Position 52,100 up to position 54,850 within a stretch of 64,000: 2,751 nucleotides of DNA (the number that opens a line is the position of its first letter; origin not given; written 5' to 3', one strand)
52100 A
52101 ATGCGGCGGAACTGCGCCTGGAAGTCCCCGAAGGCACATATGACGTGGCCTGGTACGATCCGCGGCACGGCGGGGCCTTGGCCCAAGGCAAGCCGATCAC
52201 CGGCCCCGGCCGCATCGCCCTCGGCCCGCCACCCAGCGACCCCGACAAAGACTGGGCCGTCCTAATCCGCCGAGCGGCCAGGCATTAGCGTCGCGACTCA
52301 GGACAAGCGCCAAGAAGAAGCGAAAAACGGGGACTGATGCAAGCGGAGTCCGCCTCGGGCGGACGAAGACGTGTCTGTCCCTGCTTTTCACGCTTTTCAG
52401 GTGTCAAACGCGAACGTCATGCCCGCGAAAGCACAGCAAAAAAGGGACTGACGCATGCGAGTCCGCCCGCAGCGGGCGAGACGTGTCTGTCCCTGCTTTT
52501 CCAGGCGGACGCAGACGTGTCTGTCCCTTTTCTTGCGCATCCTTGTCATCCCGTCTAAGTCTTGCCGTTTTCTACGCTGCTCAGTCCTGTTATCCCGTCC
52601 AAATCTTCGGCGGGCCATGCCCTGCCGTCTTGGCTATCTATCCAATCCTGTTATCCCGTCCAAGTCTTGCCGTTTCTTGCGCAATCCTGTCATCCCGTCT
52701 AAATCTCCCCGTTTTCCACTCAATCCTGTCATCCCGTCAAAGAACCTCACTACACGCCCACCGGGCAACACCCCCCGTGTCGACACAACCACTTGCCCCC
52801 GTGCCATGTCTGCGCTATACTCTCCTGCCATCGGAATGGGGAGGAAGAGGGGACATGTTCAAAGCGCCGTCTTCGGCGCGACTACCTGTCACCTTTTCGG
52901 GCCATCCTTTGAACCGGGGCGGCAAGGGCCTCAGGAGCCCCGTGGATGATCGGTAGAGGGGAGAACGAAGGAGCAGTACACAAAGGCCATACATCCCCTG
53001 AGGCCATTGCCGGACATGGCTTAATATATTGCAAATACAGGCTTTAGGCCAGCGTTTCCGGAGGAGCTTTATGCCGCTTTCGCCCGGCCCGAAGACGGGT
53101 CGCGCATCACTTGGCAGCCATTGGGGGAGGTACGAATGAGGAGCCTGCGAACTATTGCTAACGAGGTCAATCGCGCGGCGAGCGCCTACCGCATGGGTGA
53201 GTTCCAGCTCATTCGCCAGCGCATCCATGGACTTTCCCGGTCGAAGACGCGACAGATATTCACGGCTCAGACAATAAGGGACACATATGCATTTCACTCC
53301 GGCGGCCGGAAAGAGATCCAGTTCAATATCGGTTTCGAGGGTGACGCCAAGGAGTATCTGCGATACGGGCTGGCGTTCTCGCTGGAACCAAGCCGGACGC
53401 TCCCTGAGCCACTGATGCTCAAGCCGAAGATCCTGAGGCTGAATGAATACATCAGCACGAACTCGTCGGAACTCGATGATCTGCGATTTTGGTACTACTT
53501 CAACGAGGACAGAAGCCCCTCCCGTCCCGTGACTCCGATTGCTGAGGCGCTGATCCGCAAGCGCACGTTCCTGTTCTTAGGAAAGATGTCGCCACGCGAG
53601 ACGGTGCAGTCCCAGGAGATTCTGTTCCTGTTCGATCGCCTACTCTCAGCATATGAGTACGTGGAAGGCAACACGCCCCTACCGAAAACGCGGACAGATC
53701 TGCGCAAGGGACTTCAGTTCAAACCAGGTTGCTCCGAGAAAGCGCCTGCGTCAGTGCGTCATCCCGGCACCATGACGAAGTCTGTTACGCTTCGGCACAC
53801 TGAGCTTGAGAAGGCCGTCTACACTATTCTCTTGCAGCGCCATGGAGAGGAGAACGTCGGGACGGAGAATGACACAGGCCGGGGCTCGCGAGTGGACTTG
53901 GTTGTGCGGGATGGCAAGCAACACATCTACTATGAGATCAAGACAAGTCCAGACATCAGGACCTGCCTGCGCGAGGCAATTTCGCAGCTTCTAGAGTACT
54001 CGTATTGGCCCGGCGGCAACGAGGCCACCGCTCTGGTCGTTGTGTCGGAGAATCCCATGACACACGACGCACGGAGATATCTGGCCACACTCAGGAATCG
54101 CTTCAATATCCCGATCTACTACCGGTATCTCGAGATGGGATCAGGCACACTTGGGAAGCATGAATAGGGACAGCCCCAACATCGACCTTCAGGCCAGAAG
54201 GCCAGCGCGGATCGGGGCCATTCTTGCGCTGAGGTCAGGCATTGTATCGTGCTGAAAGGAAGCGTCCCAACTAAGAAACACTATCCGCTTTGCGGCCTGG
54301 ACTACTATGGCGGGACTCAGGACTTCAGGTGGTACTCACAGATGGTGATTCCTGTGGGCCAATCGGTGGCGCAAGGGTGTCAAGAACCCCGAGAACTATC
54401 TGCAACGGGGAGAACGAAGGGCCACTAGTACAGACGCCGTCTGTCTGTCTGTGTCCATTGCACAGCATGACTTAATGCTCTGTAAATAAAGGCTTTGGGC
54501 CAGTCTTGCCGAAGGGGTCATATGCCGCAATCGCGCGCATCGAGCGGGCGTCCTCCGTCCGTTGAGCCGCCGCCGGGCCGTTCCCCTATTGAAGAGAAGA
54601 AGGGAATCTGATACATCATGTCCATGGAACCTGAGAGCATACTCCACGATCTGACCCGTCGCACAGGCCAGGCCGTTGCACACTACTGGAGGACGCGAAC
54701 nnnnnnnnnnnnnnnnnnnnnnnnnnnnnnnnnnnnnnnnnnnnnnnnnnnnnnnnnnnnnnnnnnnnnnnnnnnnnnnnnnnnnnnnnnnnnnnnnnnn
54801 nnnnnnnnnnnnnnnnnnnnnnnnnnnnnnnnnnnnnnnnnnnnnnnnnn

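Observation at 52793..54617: One ~340-390-nt upstream module is duplicated in front of two unrelated defence-type genes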

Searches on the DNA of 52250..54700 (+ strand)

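Call 24: search_dna_similar(query=window:52900-53140:+, collection=plasmids, mode=distant, max_evalue=0.01)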
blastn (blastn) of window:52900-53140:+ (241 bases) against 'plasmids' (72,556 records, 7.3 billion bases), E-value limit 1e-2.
No match.

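Call 45: search_rna_families(source=window, start=52250, end=54700, threshold=evalue, max_evalue=5)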
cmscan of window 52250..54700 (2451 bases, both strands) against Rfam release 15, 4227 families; matches with E-value up to 5: 1.
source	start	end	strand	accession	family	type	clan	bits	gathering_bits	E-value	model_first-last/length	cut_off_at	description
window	52430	52539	+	RF03629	mir-641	Gene; miRNA;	-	18.6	100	3.9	1-98/98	no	mir-641 microRNA precursor family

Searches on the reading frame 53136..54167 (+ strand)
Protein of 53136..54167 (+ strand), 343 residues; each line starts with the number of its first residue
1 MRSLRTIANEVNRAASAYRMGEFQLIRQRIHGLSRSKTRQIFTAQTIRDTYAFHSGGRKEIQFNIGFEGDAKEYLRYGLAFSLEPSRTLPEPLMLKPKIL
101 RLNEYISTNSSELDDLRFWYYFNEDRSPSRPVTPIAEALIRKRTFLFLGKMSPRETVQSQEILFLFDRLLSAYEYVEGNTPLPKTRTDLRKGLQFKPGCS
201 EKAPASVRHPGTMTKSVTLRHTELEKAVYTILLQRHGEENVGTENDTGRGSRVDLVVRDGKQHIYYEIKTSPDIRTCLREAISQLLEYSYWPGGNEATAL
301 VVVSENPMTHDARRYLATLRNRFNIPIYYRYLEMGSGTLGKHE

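Call 11: search_protein_families(library=pfam, proteins=[window:53136-54167:+], max_evalue=0.01)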
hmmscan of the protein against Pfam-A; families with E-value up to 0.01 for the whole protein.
window:53136-54167:+ (343 aa): 0 families

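Call 25: find_homologous_proteins(query=window:53136-54167:+)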
Query window:53136-54167:+ (343 aa): 754 proteins with E <= 0.001 among 3030 candidates; the best 120 are listed.
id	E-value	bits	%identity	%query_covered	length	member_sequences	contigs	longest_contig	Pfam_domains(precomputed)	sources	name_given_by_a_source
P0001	4.6e-228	774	100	100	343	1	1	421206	-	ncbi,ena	-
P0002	7.7e-174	596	77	100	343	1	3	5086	-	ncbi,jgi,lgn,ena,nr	ncbi:MAG: hypothetical protein DRP45_09285 [Candidatus Zixiibacteriota bacterium]|nr:MAG: hypothetic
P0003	5.8e-155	534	67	100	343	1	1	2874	-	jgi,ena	-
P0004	8.6e-155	533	67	100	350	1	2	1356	-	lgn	-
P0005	4.3e-152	524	67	100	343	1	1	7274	-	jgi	-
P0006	3.3e-150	518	65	100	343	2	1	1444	-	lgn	-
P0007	3.3e-149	515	65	100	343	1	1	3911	-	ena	-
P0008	3.6e-149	514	65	100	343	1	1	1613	-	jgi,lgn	-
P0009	3.9e-148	511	64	100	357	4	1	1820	-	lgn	-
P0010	5.3e-148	511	65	99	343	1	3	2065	-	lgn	-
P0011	2.2e-147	509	64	99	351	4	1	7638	-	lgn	-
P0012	2.6e-147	508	64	100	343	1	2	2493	-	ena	-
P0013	2.1e-146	505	65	100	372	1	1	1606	-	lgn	-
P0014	2.1e-146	505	63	100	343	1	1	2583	-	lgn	-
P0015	3.1e-146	505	65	100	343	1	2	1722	-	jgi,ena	-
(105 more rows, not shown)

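Call 26: find_encoding_contigs(protein=P0001, flank=3000, max_places=3)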
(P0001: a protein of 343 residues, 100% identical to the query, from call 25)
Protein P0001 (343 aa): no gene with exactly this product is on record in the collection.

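Call 27: find_encoding_contigs(protein=P0002, flank=4000, max_places=3)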
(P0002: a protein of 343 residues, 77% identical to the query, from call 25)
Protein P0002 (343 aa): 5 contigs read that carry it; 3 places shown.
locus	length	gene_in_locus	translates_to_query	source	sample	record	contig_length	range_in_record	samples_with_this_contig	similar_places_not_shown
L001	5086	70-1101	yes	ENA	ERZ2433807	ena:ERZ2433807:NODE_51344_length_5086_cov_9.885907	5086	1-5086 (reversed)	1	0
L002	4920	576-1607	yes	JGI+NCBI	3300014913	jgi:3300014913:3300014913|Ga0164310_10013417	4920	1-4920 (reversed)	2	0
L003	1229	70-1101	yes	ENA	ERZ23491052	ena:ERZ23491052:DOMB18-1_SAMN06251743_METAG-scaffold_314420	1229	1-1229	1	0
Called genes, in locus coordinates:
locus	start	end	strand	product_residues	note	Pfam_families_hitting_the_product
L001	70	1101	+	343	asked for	-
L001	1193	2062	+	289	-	PF20796:PDDEXK_13, PF22558:REase-ARP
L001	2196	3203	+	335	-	PF00150:Cellulase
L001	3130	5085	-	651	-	?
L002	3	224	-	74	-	?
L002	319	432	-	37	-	-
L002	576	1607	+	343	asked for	-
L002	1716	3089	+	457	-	PF04055:Radical_SAM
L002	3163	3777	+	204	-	-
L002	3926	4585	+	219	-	PF00578:AhpC-TSA, PF08534:Redoxin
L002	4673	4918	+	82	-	?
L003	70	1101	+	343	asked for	-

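Call 93: search_protein_families(library=padloc, proteins=[window:53136-54167:+], max_evalue=0.001)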
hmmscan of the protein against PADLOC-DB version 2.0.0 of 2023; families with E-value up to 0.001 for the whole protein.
window:53136-54167:+ (343 aa): 0 families

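Call 94: search_protein_families(library=ncbifam, proteins=[window:53136-54167:+], max_evalue=0.001)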
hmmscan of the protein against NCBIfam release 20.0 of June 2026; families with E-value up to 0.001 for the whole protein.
window:53136-54167:+ (343 aa): 0 families

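Call 111: predict_structure(alignment_id=A5)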
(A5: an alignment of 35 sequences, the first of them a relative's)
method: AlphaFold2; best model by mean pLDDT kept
length: 343 residues; sequences in the alignment: 35
mean_pLDDT: 85.6   pTM: 0.60
mean pLDDT of the five models: 85.6, 85.4, 85.3, 84.3, 83.7
residues with pLDDT >= 90: 202; 70-90: 96; 50-70: 17; < 50: 28
segments of 3 or more residues with pLDDT < 50: 186-191, 202-218, 246-250
pLDDT, mean of each block of 10 residues (from residue 1): 95 89 94 91 96 94 96 96 94 97 92 84 93 95 97 87 88 92 57 68 37 45 90 91 62 82 89 92 78 74 95 94 93 93 91
secondary structure, 60 per line:
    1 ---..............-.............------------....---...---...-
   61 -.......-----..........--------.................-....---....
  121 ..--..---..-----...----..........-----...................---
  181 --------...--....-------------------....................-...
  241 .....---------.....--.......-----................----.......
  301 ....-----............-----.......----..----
elements in order: H4-17 H19-31 E51-53 E62-68 E74-83 H92-108 H110-113 E117-122 E144-153 H159-177 E194-197 H217-236 E241-245 E255-259 E262-268 H274-289 E297-304 H310-321 E327-333

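Call 115: fold_search(model_id=the predicted structure, library=pdb)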
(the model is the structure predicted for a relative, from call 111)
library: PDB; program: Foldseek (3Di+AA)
matches with E <= 10: 669; with E <= 0.001: 0
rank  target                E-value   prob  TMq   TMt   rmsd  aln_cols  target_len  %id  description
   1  5gke_A                2.0e-03  0.84  0.23  0.31  17.5       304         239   14  Structure of EndoMS-dsDNA1 complex (released 2016-11-02)
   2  6p66_B                5.7e-03  0.33  0.16  0.12  18.0       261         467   13  The crystal structure of the XPB complex with Bax1 from Archaeoglobus fulgidus at 3.0 Angstrom resolution (released 2020-06-17)
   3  8q42_B                6.9e-03  1.00  0.23  0.19   4.2       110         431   21  Crystal structure of cA4-bound Can2 (E341A) in complex with oligo-A DNA (released 2023-11-22)
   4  8q3z_A                7.3e-03  1.00  0.22  0.18   4.2       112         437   20  Crystal structure of cA4-bound Can2 from Thermoanaerobacter brockii (released 2023-11-22)
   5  8q41_B                7.8e-03  1.00  0.23  0.19   3.7       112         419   18  Crystal structure of Can2 (E341A) bound to cA4 and TTTAAA ssDNA (released 2023-11-22)
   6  1xmx                  8.2e-03  0.82  0.23  0.21  16.6       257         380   13  Crystal structure of protein VC1899 from Vibrio cholerae (released 2004-11-16)
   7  8q43_A                1.1e-02  1.00  0.23  0.19   4.0       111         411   20  Crystal structure of cA4-bound Can2 (E341A) in complex with oligo-C DNA (released 2023-11-22)
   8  8q44_A                1.2e-02  1.00  0.23  0.18   4.1       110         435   21  Crystal structure of cA4-bound Can2 (E364R) in complex with oligo-T DNA (released 2023-11-22)
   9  8q43_B                1.4e-02  1.00  0.23  0.19   4.2       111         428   21  Crystal structure of cA4-bound Can2 (E341A) in complex with oligo-C DNA (released 2023-11-22)
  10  8q44_B                1.4e-02  0.99  0.23  0.18   4.0       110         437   21  Crystal structure of cA4-bound Can2 (E364R) in complex with oligo-T DNA (released 2023-11-22)
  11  8q41_A                1.6e-02  0.99  0.23  0.19   4.1       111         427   20  Crystal structure of Can2 (E341A) bound to cA4 and TTTAAA ssDNA (released 2023-11-22)
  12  1y88                  1.6e-02  0.96  0.19  0.33   4.7       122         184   12  Crystal Structure of Protein of Unknown Function AF1548 (released 2004-12-21)
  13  2inb                  1.6e-02  0.96  0.21  0.46   6.5       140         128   13  Crystal structure of an XisH family protein (ZP_00107633.1) from Nostoc punctiforme PCC 73102 at 1.60 A resolution (released 2006-10-24)
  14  3c0u_A                2.2e-02  0.89  0.18  0.30   7.7       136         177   12  Crystal structure of E.coli yaeQ protein (released 2008-01-29)
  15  3c0u_B                2.2e-02  0.85  0.18  0.30   7.9       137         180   11  Crystal structure of E.coli yaeQ protein (released 2008-01-29)
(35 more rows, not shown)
